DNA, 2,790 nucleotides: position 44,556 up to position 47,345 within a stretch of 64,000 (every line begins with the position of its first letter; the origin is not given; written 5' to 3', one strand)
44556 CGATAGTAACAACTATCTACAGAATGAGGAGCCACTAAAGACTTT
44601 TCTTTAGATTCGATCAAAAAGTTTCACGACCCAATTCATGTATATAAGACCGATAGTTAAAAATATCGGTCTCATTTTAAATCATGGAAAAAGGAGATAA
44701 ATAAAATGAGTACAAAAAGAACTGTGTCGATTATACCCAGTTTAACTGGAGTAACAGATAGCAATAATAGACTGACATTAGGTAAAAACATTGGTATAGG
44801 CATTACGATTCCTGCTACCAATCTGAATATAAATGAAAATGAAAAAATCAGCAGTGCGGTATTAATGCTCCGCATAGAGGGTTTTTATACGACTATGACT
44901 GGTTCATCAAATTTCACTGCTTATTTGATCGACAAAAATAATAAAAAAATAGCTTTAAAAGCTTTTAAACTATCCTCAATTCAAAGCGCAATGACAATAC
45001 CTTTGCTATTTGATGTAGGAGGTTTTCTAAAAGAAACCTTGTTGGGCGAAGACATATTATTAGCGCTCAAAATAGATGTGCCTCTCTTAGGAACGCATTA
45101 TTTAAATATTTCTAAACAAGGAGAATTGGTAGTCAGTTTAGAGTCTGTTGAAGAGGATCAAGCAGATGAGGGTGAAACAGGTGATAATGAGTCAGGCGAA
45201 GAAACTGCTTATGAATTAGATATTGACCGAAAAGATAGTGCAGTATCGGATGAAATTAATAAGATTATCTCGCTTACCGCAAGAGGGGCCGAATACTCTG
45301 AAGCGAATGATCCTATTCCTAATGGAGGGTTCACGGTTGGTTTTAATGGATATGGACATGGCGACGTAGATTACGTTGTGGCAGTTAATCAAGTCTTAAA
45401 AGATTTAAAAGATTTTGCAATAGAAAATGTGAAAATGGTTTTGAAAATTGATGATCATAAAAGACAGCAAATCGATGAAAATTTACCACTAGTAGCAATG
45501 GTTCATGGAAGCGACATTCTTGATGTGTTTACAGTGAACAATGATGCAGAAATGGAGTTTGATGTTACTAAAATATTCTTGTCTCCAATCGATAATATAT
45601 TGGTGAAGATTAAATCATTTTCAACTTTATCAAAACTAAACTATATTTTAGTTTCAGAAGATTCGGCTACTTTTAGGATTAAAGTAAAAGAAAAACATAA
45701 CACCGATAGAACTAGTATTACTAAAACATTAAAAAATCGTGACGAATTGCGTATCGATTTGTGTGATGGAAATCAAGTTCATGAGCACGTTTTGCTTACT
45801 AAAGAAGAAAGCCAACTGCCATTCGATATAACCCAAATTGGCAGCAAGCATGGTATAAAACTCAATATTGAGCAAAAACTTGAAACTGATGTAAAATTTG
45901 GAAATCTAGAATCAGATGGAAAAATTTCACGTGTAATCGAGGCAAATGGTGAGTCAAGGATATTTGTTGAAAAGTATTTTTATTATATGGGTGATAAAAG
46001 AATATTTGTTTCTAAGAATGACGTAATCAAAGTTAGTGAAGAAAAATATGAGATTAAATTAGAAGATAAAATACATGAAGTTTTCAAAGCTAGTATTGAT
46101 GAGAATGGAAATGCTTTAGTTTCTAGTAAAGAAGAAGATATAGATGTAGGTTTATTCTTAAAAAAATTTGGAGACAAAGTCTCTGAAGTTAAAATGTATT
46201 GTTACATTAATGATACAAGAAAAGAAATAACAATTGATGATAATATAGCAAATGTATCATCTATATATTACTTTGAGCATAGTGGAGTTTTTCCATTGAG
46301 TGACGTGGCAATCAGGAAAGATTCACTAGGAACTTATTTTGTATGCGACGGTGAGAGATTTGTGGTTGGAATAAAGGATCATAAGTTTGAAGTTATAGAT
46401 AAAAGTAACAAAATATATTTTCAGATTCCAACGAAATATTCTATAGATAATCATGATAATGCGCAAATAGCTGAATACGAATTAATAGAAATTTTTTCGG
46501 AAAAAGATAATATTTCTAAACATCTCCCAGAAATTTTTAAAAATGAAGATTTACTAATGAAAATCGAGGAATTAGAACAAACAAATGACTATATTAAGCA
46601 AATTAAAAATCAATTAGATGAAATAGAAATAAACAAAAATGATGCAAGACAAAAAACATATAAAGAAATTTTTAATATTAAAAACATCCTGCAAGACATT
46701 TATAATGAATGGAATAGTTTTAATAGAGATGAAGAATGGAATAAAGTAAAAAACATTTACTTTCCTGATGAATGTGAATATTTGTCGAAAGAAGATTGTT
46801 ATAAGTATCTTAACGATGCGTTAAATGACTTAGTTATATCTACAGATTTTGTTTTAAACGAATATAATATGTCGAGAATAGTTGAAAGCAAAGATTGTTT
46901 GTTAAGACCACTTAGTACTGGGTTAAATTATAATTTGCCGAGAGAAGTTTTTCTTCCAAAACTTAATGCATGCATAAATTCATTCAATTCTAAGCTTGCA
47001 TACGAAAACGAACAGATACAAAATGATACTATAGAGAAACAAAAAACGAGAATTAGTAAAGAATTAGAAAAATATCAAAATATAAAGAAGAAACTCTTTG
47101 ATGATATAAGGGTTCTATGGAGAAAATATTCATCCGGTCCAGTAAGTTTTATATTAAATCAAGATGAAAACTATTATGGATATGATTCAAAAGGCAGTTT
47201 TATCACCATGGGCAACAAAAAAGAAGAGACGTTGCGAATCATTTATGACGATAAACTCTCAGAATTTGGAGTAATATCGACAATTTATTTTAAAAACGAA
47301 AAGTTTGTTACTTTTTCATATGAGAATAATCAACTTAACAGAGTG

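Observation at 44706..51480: Giant Rhs/YD-repeat polymorphic toxin operon with no recognisable secretion signal, inserted between conserved dnaX and prfA blocks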

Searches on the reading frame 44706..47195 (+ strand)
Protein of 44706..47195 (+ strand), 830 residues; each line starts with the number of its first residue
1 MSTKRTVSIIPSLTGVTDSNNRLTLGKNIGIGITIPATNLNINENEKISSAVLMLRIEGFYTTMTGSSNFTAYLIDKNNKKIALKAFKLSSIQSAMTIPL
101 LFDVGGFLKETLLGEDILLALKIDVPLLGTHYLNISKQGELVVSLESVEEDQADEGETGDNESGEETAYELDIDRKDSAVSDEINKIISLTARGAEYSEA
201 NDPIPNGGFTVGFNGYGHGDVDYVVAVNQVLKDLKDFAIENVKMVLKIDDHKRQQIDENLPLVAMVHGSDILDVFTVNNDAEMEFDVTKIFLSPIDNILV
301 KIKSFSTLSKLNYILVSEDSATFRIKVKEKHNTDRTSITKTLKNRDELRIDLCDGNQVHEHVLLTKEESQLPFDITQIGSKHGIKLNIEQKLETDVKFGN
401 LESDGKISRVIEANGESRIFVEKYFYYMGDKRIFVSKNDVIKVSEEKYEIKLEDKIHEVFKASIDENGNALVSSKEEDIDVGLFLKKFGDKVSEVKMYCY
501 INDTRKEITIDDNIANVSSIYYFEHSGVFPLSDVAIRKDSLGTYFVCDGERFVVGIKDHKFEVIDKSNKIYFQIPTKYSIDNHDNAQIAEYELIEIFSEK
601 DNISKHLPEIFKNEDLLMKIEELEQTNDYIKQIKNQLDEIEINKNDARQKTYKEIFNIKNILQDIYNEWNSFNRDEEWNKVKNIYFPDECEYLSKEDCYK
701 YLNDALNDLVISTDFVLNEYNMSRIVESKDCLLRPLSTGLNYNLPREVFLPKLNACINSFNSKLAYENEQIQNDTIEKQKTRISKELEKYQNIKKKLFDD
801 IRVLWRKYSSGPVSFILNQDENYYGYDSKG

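Call 31: search_protein_representatives(protein=window:44706-47165:+)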
Query: 820 residues. Proteins with E-value up to 0.001 (for the whole library): 1; up to 1e-10: 1; up to 1e-30: 1. The best 1 are listed.
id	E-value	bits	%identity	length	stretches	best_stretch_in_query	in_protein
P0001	0.0e+00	1796.8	100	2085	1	1-820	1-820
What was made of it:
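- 44706..47150 (+): Rhs aa 1-815: orphan N-terminal region. Beta-rich 1-147, acidic linker about 150-200, beta-rich 200-600, helical 600-810. Exhaustive phmmer against 1.84e9 representatives found only the protein itself (call 31).
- Closest known: WapA of Bacillus subtilis and other Sec-dependent Gram-positive Rhs toxins. Different: The protein here has neither, and its first 815 aa are unique (call 31).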

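Call 40: search_protein_families(library=phrogs, proteins=[window:44706-47165:+], max_evalue=1)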
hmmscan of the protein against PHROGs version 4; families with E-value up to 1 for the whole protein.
window:44706-47165:+ (820 aa): 3 families
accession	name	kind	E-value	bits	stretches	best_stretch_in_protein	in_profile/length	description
phrog_23974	-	unknown function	0.17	13.2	1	492-540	9-57/80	-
phrog_8153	-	unknown function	0.49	11.4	0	621-673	33-82/151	-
phrog_1955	-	unknown function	0.6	11.4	1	752-794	34-76/106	-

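Call 60: predict_structure(protein=window:44706-47195:+)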
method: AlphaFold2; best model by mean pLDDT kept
length: 830 residues; sequences in the alignment: 1
mean_pLDDT: 40.8   pTM: 0.26
mean pLDDT of the five models: 40.8, 29.4, 27.6, 26.1, 25.3
residues with pLDDT >= 90: 0; 70-90: 0; 50-70: 152; < 50: 678
segments of 3 or more residues with pLDDT < 50: 10-30, 61-66, 76-78, 90-96, 126-138, 149-423, 425-612, 641-673, 678-693, 699-771, 808-830
pLDDT, mean of each block of 10 residues (from residue 1): 50 39 44 51 58 55 50 53 53 49 58 52 48 49 53 36 25 26 26 27 30 32 33 34 34 37 34 32 32 37 37 34 35 30 35 33 34 28 24 33 41 38 44 41 38 38 44 42 44 44 41 39 29 30 39 40 40 38 32 39 44 50 52 54 42 43 46 47 44 50 46 38 38 43 40 47 41 52 58 57 52 34 27
secondary structure, 60 per line:
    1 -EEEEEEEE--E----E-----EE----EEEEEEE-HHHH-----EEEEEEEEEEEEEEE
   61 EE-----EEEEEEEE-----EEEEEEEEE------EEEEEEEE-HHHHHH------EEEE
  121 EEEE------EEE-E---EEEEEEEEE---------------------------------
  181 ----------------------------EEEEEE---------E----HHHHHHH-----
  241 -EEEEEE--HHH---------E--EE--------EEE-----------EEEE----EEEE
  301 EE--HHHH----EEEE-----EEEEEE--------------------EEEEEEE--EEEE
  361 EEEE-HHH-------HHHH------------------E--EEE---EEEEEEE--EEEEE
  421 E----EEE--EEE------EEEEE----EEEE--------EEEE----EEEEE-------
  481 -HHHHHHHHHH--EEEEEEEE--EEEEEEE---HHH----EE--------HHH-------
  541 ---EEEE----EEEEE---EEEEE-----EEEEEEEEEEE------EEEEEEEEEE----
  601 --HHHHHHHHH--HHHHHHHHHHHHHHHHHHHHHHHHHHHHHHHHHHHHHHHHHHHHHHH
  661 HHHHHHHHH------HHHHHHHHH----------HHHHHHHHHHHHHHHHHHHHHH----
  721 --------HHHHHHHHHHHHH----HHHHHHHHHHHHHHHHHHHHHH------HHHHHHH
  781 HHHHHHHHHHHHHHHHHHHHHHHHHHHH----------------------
elements in order (helices of 4 or more, strands of 3 or more residues): E2-9 E29-35 H37-40 E46-62 E68-75 E81-89 E96-103 H105-110 E117-124 E131-133 E139-147 E209-214 H229-235 E242-247 E275-277 E289-292 E297-302 H305-308 E313-316 E322-327 E348-354 E357-364 H376-379 E401-403 E407-413 E416-421 E426-428 E431-433 E440-444 E449-452 E461-464 E469-473 H482-491 E494-501 E504-510 E544-547 E552-556 E560-564 E570-580 E587-596 H603-611 H614-669 H676-684 H695-716 H729-741 H746-767 H774-808
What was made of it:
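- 44706..47150 (+): The AF2 single-sequence model has pLDDT 40.8, so only its secondary structure was used (call 60).
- On Bacterial teneurin-like protein: The fold of aa 1-815 could not be modelled (pLDDT 40.8, call 60).
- The N-terminal region contains a long helical stretch at aa 600-810 (call 60).
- Tried and rejected: I used it only for secondary structure and ran no fold search on it (call 60).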

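Call 96: search_solved_structures(query=window:44706-47165:+, max_evalue=10)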
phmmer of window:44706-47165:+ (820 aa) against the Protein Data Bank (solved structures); distinct sequences matched with E-value up to 10: 2.
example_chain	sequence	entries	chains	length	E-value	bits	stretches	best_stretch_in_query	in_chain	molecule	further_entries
4bt2_A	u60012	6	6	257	0.13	13.7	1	516-620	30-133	ALPHA-ACETOLACTATE DECARBOXYLASE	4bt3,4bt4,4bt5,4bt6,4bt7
5kvp_A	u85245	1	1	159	0.68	11.4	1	202-232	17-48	Zoocin A endopeptidase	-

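Call 115: search_dna_similar(query=window:44706-47165:+, collection=phages, mode=protein, max_evalue=0.01)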
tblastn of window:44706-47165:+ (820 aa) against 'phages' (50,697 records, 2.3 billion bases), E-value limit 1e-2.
No match.
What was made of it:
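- Its N-terminal region has no phage match (call 115).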

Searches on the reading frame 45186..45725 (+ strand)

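Call 30: search_protein_families(library=pfam, proteins=[window:45186-45725:+], max_evalue=1)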
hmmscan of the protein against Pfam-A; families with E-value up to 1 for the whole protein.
window:45186-45725:+ (180 aa): 1 family
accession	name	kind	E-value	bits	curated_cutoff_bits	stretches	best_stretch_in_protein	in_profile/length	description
PF24842.1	UFD1_N2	-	0.092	13.2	37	1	141-173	27-59/76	Ubiquitin fusion degradation protein UFD1, N-terminal subdomain 2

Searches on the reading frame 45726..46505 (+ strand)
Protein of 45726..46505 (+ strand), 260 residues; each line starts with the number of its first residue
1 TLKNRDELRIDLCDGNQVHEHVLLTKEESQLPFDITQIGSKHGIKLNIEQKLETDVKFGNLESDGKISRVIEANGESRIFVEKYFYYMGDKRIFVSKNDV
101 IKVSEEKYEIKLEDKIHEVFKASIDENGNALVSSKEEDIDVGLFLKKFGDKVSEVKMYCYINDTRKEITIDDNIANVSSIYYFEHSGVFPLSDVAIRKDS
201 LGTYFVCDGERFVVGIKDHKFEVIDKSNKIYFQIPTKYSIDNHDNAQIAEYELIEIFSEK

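Call 30: search_protein_families(library=pfam, proteins=[window:45726-46505:+], max_evalue=1)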
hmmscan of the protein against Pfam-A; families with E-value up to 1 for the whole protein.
window:45726-46505:+ (260 aa): 1 family
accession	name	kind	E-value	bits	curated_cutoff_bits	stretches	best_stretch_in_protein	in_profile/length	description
PF17162.9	DUF5118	-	0.13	12.4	27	1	221-237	19-35/50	Domain of unknown function (DUF5118)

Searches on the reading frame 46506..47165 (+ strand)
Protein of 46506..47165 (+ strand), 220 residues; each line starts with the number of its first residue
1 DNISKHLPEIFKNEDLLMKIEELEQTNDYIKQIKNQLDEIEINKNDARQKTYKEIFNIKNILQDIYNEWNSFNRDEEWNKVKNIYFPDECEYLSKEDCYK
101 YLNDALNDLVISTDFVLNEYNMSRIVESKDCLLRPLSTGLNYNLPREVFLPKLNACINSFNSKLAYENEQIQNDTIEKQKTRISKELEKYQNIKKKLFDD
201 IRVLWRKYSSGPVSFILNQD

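Call 30: search_protein_families(library=pfam, proteins=[window:46506-47165:+], max_evalue=1)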
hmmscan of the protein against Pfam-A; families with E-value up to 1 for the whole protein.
window:46506-47165:+ (220 aa): 4 families
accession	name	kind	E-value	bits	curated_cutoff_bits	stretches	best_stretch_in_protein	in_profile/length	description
PF05701.16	WEMBL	-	0.022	13.9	35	1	20-70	69-119/562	Weak chloroplast movement under blue light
PF07445.17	PriC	-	0.038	14.3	23.3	1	152-202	77-127/174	Primosomal replication protein priC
PF16218.11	Peptidase_C101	-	0.12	12.2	27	1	4-92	63-147/265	Peptidase family C101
PF00517.22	GP41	-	0.4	11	29.6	0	163-212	101-152/197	Retroviral envelope protein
